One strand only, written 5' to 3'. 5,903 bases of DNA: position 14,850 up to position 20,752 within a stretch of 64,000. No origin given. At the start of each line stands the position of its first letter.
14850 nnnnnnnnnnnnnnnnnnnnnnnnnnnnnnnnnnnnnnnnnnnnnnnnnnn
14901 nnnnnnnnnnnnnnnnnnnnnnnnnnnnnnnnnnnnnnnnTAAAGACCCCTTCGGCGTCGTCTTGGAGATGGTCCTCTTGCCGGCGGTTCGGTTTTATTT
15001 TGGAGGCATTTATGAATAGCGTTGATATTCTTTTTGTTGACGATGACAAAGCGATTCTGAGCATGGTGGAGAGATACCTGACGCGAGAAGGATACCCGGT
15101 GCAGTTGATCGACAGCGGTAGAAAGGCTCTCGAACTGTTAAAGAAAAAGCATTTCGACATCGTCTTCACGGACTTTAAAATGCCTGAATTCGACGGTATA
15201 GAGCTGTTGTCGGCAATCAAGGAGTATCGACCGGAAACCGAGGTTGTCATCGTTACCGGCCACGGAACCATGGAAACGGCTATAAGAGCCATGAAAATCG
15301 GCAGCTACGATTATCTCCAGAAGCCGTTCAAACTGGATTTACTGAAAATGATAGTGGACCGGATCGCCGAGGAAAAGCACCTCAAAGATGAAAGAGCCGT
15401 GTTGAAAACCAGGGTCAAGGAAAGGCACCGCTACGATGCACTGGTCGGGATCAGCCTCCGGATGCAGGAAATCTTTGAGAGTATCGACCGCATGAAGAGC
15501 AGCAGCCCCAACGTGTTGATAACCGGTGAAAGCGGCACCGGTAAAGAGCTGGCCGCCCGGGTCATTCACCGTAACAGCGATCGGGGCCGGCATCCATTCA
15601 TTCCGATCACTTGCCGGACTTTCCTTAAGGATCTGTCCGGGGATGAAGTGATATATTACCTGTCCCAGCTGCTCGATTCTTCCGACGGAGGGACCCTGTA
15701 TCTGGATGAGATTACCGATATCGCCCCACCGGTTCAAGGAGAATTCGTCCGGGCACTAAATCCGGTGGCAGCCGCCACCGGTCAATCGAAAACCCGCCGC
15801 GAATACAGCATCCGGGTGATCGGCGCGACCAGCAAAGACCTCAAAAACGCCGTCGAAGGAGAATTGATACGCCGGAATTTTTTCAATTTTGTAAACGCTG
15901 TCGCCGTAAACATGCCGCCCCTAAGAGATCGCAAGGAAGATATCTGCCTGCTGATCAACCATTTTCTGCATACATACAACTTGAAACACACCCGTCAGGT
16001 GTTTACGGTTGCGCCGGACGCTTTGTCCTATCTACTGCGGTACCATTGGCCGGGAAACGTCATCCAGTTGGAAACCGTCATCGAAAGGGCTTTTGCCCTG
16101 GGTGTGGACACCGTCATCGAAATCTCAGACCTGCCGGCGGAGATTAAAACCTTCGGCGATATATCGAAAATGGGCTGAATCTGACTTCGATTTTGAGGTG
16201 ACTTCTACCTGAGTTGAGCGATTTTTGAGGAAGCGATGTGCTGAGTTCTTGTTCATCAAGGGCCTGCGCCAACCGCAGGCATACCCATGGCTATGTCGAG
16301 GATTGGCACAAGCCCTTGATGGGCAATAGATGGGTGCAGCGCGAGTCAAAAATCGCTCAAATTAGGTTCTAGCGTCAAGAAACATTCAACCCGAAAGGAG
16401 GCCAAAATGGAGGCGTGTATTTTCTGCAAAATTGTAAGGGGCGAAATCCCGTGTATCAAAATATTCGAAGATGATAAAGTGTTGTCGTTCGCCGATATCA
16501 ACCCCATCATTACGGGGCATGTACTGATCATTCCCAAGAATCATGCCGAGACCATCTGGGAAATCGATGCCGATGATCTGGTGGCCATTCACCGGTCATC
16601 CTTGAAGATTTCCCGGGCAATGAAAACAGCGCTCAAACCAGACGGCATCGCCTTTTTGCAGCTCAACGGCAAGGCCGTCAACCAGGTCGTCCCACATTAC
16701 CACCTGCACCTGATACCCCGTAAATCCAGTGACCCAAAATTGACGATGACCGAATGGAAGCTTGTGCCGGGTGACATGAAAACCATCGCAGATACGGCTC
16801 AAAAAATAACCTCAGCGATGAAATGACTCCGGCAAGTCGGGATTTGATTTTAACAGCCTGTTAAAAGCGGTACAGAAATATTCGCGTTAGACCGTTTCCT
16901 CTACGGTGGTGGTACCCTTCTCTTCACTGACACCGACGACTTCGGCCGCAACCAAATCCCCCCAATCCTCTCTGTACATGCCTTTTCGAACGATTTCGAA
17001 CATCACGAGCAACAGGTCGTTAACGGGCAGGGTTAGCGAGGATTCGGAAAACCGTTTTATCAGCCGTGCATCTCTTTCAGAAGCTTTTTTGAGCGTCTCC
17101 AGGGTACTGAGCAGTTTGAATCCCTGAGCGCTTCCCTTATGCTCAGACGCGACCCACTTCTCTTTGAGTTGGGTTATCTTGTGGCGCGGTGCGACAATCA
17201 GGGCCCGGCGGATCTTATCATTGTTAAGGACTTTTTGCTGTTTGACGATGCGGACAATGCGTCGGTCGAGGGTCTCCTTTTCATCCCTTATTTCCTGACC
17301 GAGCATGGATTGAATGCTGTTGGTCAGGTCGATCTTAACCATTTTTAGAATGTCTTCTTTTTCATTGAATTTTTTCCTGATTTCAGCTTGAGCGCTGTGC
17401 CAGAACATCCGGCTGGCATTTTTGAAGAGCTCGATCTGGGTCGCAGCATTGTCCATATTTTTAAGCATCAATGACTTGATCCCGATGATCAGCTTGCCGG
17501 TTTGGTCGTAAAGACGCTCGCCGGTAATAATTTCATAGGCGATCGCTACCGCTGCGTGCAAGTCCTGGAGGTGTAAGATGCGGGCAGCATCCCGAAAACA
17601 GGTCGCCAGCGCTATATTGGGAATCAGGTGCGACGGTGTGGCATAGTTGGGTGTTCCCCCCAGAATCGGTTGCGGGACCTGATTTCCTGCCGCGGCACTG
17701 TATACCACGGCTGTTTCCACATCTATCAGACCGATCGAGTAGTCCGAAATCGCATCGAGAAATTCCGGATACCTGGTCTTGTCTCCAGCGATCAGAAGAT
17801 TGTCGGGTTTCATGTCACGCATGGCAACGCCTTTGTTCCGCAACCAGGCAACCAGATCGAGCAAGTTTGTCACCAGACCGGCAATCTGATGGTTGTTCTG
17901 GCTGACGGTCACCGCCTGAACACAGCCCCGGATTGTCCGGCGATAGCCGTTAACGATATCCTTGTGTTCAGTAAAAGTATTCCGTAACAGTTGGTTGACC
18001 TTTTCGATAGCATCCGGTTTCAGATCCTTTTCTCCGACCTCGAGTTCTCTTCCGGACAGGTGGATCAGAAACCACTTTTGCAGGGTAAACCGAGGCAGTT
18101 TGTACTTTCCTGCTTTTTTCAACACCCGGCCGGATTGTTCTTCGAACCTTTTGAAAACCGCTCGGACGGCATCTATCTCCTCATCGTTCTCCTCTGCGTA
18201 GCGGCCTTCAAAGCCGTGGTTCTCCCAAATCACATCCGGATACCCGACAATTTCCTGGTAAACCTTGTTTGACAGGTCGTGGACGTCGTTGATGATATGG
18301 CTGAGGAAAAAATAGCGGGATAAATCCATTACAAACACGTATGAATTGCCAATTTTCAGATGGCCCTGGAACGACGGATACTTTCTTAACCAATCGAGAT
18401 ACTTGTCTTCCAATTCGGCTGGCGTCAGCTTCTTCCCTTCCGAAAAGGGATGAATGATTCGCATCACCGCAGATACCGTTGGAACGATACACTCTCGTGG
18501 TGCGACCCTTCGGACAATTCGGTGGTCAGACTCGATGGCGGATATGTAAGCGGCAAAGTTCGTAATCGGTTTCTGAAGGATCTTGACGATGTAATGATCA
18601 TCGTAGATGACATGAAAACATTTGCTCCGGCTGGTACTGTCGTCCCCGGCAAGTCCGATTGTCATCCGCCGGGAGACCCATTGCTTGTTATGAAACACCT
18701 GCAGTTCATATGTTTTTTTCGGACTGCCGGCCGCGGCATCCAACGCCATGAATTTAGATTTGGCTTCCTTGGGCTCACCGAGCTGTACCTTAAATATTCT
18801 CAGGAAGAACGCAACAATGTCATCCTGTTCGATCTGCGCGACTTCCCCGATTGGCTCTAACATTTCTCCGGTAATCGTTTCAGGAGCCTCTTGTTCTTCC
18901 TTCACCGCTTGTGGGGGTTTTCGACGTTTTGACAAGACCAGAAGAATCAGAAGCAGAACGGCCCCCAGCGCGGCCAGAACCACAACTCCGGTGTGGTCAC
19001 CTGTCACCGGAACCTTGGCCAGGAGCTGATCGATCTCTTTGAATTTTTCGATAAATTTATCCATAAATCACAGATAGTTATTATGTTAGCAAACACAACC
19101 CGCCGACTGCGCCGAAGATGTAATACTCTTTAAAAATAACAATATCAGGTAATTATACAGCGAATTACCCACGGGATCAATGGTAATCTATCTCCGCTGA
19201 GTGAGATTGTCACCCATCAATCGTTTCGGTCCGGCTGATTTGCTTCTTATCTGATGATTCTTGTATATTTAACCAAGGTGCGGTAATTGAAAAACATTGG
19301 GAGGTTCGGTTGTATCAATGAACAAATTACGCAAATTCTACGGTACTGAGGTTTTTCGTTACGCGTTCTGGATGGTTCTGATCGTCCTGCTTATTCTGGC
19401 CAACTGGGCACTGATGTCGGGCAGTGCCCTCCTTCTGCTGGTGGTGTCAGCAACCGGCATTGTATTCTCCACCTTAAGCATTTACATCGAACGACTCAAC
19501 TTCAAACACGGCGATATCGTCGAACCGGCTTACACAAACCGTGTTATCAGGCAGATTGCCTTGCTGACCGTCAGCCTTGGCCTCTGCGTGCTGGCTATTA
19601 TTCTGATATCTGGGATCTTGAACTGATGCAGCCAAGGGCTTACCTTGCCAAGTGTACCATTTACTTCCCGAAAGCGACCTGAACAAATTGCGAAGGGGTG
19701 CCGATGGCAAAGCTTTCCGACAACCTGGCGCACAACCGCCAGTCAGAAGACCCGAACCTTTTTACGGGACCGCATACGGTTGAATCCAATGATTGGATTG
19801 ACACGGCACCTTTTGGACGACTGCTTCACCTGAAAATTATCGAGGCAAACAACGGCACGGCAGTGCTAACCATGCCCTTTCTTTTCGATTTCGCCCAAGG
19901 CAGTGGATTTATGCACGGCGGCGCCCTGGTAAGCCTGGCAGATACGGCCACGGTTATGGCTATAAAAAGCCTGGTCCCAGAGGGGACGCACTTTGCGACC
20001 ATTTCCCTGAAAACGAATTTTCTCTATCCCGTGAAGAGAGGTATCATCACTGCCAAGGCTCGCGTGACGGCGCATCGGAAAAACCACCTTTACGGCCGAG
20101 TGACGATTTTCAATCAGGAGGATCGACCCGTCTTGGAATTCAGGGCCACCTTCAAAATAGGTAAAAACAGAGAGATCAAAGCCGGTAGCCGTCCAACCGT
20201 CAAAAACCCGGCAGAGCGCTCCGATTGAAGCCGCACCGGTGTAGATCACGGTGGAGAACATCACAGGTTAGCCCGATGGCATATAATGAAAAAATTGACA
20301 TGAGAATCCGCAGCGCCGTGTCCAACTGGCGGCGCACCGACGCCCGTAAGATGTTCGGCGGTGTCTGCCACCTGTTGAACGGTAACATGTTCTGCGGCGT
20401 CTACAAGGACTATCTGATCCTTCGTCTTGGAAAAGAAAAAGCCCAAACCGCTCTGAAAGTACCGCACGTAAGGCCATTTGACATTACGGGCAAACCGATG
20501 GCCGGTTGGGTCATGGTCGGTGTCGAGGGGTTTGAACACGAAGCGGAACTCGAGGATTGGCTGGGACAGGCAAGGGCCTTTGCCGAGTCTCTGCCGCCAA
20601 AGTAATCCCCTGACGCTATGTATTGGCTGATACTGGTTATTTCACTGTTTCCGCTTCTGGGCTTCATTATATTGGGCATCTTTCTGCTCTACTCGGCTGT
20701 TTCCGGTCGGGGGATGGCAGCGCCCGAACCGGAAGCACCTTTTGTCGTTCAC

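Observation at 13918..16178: Complementary tandem sigma-54 activators: a candidate split, hetero-oligomeric enhancer-binding protein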

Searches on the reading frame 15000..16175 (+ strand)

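Call 3: search_protein_families(library=pfam, proteins=[window:15000-16175:+], max_evalue=0.01)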
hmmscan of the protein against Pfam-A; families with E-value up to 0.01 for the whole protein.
window:15000-16175:+ (392 aa): 7 families
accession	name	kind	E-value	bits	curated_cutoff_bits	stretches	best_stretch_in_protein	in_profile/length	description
PF00072.30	Response_reg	-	6.2e-31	107.3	30.2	1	10-118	1-109/111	Response regulator receiver domain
PF00158.32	Sigma54_activat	-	4.7e-27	95.1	20.2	2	149-212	2-65/168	Sigma-54 interaction domain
PF25601.1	AAA_lid_14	-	6.7e-23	80.8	27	1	309-384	1-76/87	AAA+ ATPase lid domain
PF14532.12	Sigma54_activ_2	-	1.6e-19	70.9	25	1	149-308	1-138/138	Sigma-54 interaction domain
PF13191.12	AAA_16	-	0.0002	22.3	32.6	1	157-265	11-114/167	AAA ATPase domain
PF23198.2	PDE8A_N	-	0.0002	21.7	29.6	1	25-86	28-90/147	PDE8A-like, N-terminal domain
PF00004.35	AAA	-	0.0036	18.2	21.2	1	172-291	1-120/131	ATPase family associated with various cellular activities (AAA)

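Call 4: search_protein_families(library=ncbifam, proteins=[window:15000-16175:+], max_evalue=0.01)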
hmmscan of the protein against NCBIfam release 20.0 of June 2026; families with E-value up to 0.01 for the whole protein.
window:15000-16175:+ (392 aa): 117 families (the best 25 are shown)
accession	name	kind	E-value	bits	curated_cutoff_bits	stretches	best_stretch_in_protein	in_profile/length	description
NF008469.0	PRK11361.1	equivalog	4.1e-84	282.9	714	1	9-384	6-392/461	acetoacetate metabolism transcriptional regulator AtoC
TIGR01818.1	ntrC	equivalog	4.4e-83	279.6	558.6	1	10-383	1-382/463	nitrogen regulation protein NR(I)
NF051870.1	NAssimRespRegNtrX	equivalog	2.6e-81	273.8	600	1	8-384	2-387/452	nitrogen assimilation response regulator NtrX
NF007689.0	PRK10365.1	equivalog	2.9e-73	247.1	760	1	6-382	4-386/441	sigma-54-dependent response regulator transcription factor ZraR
NF008176.1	PRK10923.1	equivalog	5e-67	226.5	620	1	9-383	5-386/469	nitrogen regulation protein NR(I)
NF041946.1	LuxO_transreg_Vib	equivalog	6.3e-67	226.3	800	1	13-386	2-384/463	quorum-sensing sigma-54 dependent transcriptional regulator LuxO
TIGR02915.1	PEP_resp_reg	equivalog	1.9e-66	224.8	502.6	1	10-378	1-382/445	PEP-CTERM-box response regulator transcription factor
NF011695.0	PRK15115.1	equivalog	5.1e-66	223.3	763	1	6-374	5-374/445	two-component system response regulator GlrR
TIGR01817.1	nifA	equivalog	8.1e-50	170.1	528.85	1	118-378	170-438/534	nif-specific transcriptional activator NifA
NF049963.1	RespRegFlgRCampy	domain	1.8e-49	168.8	750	1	10-389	3-388/429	fla regulon two-component system response regulator FlgR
NF047793.1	ResRegPgtA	equivalog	1.3e-48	165.9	650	1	6-376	4-350/414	two-component system response regulator PgtA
NF041552.1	TF_PrdR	equivalog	2.6e-48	164.8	795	1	129-383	248-515/577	sigma-54 dependent transcriptional regulator PrdR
NF003451.0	PRK05022.1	equivalog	2.6e-43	148.5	476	1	125-365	169-420/512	nitric oxide reductase transcriptional regulator NorR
NF008485.2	PRK11388.1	equivalog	9e-43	146.5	551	1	140-384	326-577/643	dihydroxyacetone kinase operon transcriptional regulator DhaR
NF050807.1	TransRegFlbDCaul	equivalog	4.3e-41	141.2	750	1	21-376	14-359/454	sigma-54-dependent transcriptional regulator FlbD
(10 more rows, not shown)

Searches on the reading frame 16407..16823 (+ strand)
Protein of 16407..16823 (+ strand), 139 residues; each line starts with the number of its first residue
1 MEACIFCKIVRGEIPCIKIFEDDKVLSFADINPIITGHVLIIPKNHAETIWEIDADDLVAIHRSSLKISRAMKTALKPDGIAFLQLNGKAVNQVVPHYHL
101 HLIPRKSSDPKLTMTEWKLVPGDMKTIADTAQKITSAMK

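Call 3: search_protein_families(library=pfam, proteins=[window:16407-16823:+], max_evalue=0.01)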
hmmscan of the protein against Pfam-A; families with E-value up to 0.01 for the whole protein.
window:16407-16823:+ (139 aa): 3 families
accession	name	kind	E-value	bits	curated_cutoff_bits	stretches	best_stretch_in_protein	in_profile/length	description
PF01230.28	HIT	-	2.1e-23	83.2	21.5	1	11-107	1-97/98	HIT domain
PF11969.13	DcpS_C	-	2.3e-12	47.8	24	1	4-110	2-107/114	Scavenger mRNA decapping enzyme C-term binding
PF04677.20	CwfJ_C_1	-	0.0035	17.7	21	1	27-108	38-112/122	Protein similar to CwfJ C-terminus 1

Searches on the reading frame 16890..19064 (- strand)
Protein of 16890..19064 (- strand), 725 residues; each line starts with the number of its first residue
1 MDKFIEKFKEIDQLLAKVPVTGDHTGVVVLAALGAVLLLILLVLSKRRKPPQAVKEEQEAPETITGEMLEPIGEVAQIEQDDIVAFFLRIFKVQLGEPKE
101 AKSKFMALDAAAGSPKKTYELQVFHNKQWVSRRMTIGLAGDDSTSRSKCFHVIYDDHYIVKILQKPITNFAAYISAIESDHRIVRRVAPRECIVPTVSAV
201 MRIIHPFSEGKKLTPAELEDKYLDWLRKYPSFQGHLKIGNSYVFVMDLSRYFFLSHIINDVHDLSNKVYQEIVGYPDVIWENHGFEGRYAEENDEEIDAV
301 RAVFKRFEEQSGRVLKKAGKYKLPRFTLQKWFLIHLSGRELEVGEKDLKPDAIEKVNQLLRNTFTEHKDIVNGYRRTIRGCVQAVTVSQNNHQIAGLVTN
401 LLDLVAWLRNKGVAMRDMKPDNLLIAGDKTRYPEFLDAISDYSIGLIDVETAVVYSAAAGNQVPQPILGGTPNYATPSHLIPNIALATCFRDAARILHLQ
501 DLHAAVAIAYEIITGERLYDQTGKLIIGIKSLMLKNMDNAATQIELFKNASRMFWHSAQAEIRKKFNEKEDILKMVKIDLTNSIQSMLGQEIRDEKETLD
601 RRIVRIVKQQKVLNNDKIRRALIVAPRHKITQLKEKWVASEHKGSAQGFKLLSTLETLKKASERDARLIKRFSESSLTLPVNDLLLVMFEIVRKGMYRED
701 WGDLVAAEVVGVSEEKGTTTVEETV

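Call 3: search_protein_families(library=pfam, proteins=[window:16890-19064:-], max_evalue=0.01)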
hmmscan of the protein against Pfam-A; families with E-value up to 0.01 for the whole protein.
window:16890-19064:- (725 aa): 2 families
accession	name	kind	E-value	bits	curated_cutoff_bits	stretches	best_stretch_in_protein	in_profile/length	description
PF00069.31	Pkinase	-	0.00018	21.5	31.7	1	390-531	96-212/263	Protein kinase domain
PF12186.13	AcylCoA_dehyd_C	-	0.0075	16.8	27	0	515-566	55-100/111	Acyl-CoA dehydrogenase C terminal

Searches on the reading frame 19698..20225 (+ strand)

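Call 54: search_protein_families(library=pfam, proteins=[window:19698-20225:+], max_evalue=0.0001)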
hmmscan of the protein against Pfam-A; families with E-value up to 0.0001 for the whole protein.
window:19698-20225:+ (176 aa): 1 family
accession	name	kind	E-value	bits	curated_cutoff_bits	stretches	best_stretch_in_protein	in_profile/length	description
PF03061.28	4HBT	-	4.3e-16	59.4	20.6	1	70-143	2-76/79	Thioesterase superfamily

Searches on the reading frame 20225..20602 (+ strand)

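Call 54: search_protein_families(library=pfam, proteins=[window:20225-20602:+], max_evalue=0.0001)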
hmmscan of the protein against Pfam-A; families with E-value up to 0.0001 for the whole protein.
window:20225-20602:+ (126 aa): 1 family
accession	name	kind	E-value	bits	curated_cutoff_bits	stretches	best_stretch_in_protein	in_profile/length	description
PF04993.18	TfoX_N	-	3.9e-14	53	30.1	1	33-119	4-90/91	TfoX N-terminal domain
